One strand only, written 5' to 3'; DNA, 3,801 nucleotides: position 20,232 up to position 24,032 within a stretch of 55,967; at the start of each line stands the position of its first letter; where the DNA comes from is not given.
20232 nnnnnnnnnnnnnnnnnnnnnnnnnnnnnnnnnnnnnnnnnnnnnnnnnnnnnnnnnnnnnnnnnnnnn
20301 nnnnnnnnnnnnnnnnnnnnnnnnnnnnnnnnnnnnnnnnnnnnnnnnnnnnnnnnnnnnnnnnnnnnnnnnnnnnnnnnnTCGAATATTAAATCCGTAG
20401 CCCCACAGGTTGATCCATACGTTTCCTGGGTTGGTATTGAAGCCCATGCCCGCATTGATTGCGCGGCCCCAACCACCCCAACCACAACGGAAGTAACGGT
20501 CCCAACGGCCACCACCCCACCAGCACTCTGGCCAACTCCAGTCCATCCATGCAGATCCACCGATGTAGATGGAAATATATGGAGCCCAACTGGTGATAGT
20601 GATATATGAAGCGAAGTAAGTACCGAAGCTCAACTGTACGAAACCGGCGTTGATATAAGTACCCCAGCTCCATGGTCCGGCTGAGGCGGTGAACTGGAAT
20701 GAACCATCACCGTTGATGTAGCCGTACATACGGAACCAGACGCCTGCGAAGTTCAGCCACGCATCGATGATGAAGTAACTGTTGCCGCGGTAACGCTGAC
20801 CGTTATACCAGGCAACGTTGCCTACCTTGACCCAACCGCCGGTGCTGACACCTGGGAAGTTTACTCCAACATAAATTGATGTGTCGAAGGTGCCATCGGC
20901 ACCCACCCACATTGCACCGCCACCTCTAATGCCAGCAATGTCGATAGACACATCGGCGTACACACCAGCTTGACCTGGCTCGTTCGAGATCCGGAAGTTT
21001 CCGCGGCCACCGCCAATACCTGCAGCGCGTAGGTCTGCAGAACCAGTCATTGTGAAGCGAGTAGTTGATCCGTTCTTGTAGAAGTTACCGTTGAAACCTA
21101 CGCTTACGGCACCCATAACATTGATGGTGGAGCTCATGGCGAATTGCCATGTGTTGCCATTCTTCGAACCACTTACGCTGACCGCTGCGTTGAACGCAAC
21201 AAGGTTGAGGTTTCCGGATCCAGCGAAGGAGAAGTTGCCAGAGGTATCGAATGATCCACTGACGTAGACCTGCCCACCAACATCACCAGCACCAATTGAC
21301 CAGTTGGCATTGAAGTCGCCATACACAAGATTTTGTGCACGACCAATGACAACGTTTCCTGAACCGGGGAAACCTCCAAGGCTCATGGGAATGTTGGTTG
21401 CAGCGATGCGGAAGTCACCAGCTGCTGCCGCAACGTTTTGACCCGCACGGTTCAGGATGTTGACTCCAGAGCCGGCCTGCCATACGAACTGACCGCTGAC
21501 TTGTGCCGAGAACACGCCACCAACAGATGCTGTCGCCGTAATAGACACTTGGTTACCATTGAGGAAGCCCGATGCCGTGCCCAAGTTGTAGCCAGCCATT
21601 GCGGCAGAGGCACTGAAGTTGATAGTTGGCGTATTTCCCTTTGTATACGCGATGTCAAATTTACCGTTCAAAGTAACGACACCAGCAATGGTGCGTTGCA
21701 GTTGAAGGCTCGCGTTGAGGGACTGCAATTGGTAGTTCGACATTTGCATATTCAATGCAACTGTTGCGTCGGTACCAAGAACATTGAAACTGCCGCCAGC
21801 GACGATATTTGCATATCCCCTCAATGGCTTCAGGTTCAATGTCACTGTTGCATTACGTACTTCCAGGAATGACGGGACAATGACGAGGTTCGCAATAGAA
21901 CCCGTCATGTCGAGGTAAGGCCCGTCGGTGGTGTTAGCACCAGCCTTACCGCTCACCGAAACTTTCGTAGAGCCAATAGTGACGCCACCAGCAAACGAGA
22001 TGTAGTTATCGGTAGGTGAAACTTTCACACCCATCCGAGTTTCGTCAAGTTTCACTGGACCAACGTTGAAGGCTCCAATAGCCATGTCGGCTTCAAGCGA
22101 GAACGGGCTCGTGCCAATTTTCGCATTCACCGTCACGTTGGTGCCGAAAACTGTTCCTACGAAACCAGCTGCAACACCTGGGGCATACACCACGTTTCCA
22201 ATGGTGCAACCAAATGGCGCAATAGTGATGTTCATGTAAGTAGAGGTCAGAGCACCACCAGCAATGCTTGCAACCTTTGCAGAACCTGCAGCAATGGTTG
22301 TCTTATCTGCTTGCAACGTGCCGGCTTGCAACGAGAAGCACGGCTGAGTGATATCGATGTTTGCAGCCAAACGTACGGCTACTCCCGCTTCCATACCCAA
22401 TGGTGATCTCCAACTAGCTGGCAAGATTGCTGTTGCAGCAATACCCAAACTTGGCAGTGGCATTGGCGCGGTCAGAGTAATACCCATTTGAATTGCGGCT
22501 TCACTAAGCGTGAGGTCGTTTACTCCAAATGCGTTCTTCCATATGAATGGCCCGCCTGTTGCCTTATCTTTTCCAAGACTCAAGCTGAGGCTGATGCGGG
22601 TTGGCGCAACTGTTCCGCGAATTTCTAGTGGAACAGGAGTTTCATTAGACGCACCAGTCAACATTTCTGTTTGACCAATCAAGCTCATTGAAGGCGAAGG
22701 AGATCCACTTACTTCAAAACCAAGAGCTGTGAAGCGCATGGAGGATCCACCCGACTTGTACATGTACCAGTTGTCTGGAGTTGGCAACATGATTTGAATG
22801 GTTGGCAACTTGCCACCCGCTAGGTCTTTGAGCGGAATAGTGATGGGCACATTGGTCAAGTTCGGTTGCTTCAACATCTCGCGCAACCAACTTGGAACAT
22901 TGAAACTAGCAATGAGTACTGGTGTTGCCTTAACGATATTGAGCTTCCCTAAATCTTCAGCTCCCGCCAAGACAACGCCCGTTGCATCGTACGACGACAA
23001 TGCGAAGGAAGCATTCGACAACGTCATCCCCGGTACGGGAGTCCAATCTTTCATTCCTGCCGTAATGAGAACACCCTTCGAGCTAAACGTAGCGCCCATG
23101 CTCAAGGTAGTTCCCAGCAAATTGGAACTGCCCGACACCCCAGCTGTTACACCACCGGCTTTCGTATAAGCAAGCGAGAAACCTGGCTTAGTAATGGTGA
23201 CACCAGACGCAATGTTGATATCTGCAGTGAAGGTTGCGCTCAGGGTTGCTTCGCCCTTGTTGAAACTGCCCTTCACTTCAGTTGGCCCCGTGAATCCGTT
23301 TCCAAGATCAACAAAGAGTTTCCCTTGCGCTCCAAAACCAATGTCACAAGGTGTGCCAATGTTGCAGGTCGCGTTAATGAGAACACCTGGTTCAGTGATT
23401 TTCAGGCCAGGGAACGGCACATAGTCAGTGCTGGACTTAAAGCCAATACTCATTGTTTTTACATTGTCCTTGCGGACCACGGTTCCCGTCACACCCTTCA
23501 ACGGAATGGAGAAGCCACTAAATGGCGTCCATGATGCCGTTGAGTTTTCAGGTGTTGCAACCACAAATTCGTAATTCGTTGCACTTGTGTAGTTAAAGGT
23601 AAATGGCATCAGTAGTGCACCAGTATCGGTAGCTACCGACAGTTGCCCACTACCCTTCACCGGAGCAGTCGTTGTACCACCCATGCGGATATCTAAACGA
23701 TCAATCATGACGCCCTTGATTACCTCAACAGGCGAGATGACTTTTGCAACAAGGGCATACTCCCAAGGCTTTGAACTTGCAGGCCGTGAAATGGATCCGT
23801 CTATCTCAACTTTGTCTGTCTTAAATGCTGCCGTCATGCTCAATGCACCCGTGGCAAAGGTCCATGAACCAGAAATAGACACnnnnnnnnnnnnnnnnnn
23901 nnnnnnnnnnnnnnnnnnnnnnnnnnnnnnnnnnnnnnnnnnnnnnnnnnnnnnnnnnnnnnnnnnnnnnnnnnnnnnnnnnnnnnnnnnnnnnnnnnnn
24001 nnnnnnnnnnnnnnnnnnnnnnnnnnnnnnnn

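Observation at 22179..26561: About 1,450 aa of unassigned beta-rich sequence organised as cryptic ~360-aa super-repeats with a conserved CX5C loop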

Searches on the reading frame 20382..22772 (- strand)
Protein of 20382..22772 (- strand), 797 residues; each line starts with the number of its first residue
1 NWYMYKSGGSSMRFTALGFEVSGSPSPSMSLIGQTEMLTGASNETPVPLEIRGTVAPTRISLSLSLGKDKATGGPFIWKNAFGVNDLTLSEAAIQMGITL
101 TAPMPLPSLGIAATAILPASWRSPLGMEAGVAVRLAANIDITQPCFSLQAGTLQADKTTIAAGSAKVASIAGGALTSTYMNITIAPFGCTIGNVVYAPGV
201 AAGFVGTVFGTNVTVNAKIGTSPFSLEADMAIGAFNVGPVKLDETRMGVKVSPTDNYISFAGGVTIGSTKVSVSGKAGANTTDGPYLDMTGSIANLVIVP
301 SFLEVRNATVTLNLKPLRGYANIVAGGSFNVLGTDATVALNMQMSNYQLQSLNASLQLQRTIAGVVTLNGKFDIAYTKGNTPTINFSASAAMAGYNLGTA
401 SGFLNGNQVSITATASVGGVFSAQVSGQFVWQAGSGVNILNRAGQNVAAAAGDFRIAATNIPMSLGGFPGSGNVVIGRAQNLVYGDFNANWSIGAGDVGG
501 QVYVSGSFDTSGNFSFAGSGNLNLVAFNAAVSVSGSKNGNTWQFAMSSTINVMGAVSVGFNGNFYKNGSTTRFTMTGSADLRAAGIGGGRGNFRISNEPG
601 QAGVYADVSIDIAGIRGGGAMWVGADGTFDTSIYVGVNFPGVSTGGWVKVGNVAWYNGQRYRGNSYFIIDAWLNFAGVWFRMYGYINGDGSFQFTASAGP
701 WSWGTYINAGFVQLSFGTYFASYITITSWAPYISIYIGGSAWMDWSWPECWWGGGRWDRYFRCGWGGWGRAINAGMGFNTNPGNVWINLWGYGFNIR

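Call 53: search_solved_structures(query=A4, max_evalue=10)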
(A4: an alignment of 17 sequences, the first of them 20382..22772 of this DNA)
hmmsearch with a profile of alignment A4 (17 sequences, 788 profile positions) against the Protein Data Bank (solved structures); distinct sequences matched with E-value up to 10: 0.

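Call 65: predict_structure(alignment_id=A4)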
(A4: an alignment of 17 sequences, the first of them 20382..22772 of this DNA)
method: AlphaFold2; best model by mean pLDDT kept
length: 797 residues; sequences in the alignment: 17
mean_pLDDT: 84.8   pTM: 0.46
mean pLDDT of the five models: 84.8, 83.1, 79.7, 78.4, 61.4
residues with pLDDT >= 90: 273; 70-90: 462; 50-70: 60; < 50: 2
segments of 3 or more residues with pLDDT < 50: none
pLDDT, mean of each block of 10 residues (from residue 1): 66 82 74 81 75 86 87 83 85 88 82 90 84 90 89 84 86 84 90 88 90 92 88 86 91 91 88 92 89 86 86 89 92 85 91 90 78 88 88 80 90 81 89 86 90 91 75 91 90 74 90 90 83 91 91 81 89 91 71 89 89 84 87 86 87 81 89 83 89 87 67 79 87 84 80 60 73 82 78 72
secondary structure, 60 per line:
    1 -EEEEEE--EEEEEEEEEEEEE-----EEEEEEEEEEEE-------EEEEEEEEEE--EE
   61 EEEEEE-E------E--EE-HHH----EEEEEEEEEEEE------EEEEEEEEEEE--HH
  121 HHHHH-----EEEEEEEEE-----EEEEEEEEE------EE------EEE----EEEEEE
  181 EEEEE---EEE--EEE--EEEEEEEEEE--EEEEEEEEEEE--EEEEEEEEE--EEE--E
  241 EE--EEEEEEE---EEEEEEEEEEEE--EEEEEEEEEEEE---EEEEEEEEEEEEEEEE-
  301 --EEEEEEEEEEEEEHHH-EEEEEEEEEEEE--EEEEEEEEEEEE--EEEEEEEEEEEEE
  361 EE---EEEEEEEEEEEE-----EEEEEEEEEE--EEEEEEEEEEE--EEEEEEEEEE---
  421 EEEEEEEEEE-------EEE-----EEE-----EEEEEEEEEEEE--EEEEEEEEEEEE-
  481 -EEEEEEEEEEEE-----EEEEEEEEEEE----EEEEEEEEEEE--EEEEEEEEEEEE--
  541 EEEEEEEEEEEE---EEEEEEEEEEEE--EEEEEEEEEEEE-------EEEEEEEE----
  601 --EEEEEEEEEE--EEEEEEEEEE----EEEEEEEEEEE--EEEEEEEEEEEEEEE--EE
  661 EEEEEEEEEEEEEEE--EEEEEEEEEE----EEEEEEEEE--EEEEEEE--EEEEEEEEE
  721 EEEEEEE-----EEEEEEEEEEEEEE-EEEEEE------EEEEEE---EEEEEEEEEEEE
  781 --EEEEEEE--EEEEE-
elements in order (helices of 4 or more, strands of 3 or more residues): E2-7 E10-22 E28-39 E47-56 E59-66 E88-99 E106-116 H119-125 E131-139 E145-153 E168-170 E175-185 E189-191 E194-196 E199-208 E211-221 E224-232 E235-237 E240-242 E245-251 E255-266 E269-280 E284-299 E303-315 E320-331 E334-345 E348-362 E366-377 E383-392 E395-405 E408-417 E421-430 E438-440 E446-448 E454-465 E468-479 E482-493 E499-509 E514-524 E527-538 E541-552 E556-567 E570-581 E589-596 E603-612 E615-624 E629-639 E642-656 E659-675 E678-687 E692-700 E703-709 E712-727 E733-746 E748-753 E760-765 E769-780 E783-789 E792-796

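Call 67: fold_search(model_id=the predicted structure, library=pdb)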
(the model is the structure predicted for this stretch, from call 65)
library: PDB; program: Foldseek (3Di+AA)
matches with E <= 10: 748; with E <= 0.001: 16
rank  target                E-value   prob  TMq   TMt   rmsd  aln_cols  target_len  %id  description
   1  9e9r                  2.4e-06  1.00  0.25  0.08  33.5      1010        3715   10  The Structure of ApoB100 from Human Low-Density Lipoprotein (released 2024-12-18)
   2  4q35_A                6.5e-06  1.00  0.14  0.15  45.1       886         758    8  Structure of a membrane protein (released 2014-06-25)
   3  5iv9_A                1.6e-05  1.00  0.20  0.20  44.6       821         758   10  The LPS Transporter LptDE from Klebsiella pneumoniae, full-length (released 2016-05-18)
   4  8h1r_A                2.4e-05  0.99  0.14  0.15  54.3       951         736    7  Crystal structure of LptDE-YifL complex (released 2023-10-25)
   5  9rpr_A                2.8e-05  1.00  0.17  0.19  48.5       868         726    7  Cryo-EM structure of LptDEM complex containing Shigella flexneri LptE and endogenous E. coli LptD and LptM (released 2025-12-10)
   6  9ea7                  4.1e-05  1.00  0.25  0.07  33.8      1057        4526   10  The Structure of ApoB100 from Human Low-Density Lipoprotein (released 2024-12-18)
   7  7omm_A                4.3e-05  1.00  0.18  0.19  51.6       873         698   10  Cryo-EM structure of N. gonorhoeae LptDE in complex with ProMacrobodies (MBPs have not been built de novo) (released 2022-05-04)
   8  9bde_A                5.9e-05  1.00  0.23  0.18  31.1      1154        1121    6  Middle Region of Apolipoprotein B 100 bound to Low Density Lipoprotein Receptor (released 2024-12-25)
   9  8h1r_D                7.6e-05  0.98  0.15  0.15  53.2       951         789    8  Crystal structure of LptDE-YifL complex (released 2023-10-25)
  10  9rps_A                8.3e-05  1.00  0.18  0.19  54.3       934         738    8  Cryo-EM structure of Shigella flexneri LptDE in complex with RTP45 superinfection exclusion protein from RTP bacteriop (released 2025-12-10)
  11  9ia5_A                9.5e-05  0.97  0.12  0.13  44.0       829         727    8  LpDEM from Escherichia coli (released 2025-12-10)
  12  9a39_MODEL_1_A        1.5e-04  0.99  0.15  0.15  45.1       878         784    9  Model of E. coli LptD by in-cell photo-crosslinking MS and deep learning (released 2023-02-24)
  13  9bdt_A                4.4e-04  1.00  0.23  0.09  27.2      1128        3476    8  Apolipoprotein B 100 bound to LDL receptor and legobody (released 2024-12-25)
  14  8agd_A                6.0e-04  0.47  0.10  0.07  46.9       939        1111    8  Full SDBC and SOD assembly (released 2023-04-12)
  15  9ia2_A                6.9e-04  0.98  0.16  0.17  47.0       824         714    9  LpDEM from Escherichia coli (released 2025-12-10)
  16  7zgx_A                9.8e-04  0.38  0.09  0.08  46.7       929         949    8  S-layer Deinoxanthin Binding Complex, C1 symmetry (released 2022-07-13)
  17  8ae1_A                2.4e-03  0.30  0.09  0.08  46.6       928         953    9  Structure of trimeric SlpA outer membrane protein (released 2022-11-30)
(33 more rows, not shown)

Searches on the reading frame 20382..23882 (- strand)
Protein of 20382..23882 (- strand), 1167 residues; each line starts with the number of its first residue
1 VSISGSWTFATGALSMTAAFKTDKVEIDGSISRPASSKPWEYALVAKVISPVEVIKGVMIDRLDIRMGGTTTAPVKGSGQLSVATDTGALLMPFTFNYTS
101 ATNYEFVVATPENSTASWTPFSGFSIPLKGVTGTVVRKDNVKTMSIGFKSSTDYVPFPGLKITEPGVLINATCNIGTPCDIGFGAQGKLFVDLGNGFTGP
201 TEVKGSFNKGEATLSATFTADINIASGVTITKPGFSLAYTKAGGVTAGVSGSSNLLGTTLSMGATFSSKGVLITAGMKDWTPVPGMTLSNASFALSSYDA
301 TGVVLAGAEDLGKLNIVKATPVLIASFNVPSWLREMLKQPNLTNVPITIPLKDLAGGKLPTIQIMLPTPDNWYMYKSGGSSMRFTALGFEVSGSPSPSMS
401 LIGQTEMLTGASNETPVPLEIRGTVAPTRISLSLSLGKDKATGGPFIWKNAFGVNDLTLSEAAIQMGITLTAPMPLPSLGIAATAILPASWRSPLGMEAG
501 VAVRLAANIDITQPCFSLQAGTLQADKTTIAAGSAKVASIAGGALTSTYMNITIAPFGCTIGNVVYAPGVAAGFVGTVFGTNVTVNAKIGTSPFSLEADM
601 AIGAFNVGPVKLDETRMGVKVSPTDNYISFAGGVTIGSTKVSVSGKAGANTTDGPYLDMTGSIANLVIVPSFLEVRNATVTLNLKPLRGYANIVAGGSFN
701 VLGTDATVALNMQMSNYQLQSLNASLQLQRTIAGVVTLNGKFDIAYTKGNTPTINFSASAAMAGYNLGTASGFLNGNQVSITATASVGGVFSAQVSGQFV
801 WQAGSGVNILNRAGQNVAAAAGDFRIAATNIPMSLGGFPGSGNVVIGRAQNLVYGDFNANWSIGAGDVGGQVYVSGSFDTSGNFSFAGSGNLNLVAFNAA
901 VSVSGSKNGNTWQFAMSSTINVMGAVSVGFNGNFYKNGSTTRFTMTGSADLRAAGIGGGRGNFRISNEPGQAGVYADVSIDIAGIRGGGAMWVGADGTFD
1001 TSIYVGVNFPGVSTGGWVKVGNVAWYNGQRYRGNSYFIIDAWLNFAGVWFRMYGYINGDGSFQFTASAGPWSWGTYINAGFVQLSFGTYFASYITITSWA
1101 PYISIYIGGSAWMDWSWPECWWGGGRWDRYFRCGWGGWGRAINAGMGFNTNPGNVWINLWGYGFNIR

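Call 56: find_related_loci(query=A5, collection=genome_contigs, flank=10000)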
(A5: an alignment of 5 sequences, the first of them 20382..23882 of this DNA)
Query A5 (1167 aa) in genome_contigs; peptide patterns used: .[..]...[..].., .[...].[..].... (x = any residue, [..] = any of these).
145 stretches matched a pattern; 13 encode a relative of the query (tblastn E <= 1e-3); 13 distinct loci.
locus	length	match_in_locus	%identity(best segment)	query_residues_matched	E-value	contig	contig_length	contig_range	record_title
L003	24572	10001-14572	80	1-1167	0e+0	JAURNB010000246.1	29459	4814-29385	MAG: Acidimicrobiales bacterium isolate SFB_Oligo_Co_7 k141_4726324, whole genome shotgun sequence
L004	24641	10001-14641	72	1-1167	0e+0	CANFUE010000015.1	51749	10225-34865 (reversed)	MAG: Acidimicrobiaceae bacterium isolate Jr-16oct17-205 genome assembly, contig: Jr-16oct17-C1226, whole genome shotgun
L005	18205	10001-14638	71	1-1167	0e+0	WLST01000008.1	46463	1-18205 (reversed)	MAG: Actinomycetota bacterium isolate UFOp-RH-9nov16-228 RH-9nov16-228-c8, whole genome shotgun sequence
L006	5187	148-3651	61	1-1167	0e+0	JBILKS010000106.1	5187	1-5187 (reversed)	MAG: Ilumatobacteraceae bacterium isolate ME2017-07-14_3300042517_group7_bin66 Rohwer_bin37_scaffold_17939_c1, whole gen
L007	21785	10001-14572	79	1-1167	0e+0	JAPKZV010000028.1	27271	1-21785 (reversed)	MAG: Actinomycetota bacterium isolate LacPavin_0920_WC12_MAG_52_8 LacPavin_0920_WC12_scaffold_779160, whole genome shotg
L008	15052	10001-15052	59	1-1003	0e+0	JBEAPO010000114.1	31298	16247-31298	MAG: Actinomycetota bacterium isolate muddycreek_2019_sw_WHONDRS-S19S_0082_B_bin.121 scaffold_1163568, whole genome shot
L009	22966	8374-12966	50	1-1167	0e+0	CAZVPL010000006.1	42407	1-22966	MAG TPA_asm: uncultured Bifidobacterium sp. isolate SRP278252_co3_3 genome assembly, contig: NODE_1221_length_42407_cov_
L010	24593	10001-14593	49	1-1167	0e+0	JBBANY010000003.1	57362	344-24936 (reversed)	MAG: Ilumatobacteraceae bacterium isolate EUL_127 ctg3-EUL_127, whole genome shotgun sequence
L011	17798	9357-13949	49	1-1167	0e+0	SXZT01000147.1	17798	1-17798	MAG: Actinomycetota bacterium isolate F1-20-MAGs119 F1-20__c791360, whole genome shotgun sequence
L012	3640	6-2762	63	249-1167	0e+0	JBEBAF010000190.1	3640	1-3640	MAG: Actinomycetota bacterium isolate altamaha_2019_sw_WHONDRS-S19S_0010_B_bin.71 scaffold_2135638, whole genome shotgun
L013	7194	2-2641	63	287-1167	0e+0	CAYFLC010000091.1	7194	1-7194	MAG TPA_asm: uncultured Bifidobacterium sp. isolate ERP107066_co1_20 genome assembly, contig: NODE_12415_length_7194_cov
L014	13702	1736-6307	52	1-1167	0e+0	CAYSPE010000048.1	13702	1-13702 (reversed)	MAG TPA_asm: uncultured Bifidobacterium sp. isolate SRP220891_co5_114 genome assembly, contig: NODE_3122_length_13702_co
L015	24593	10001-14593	50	1-1167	0e+0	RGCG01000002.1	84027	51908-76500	MAG: Actinomycetota bacterium isolate WB6_2A_070 contig_100_1, whole genome shotgun sequence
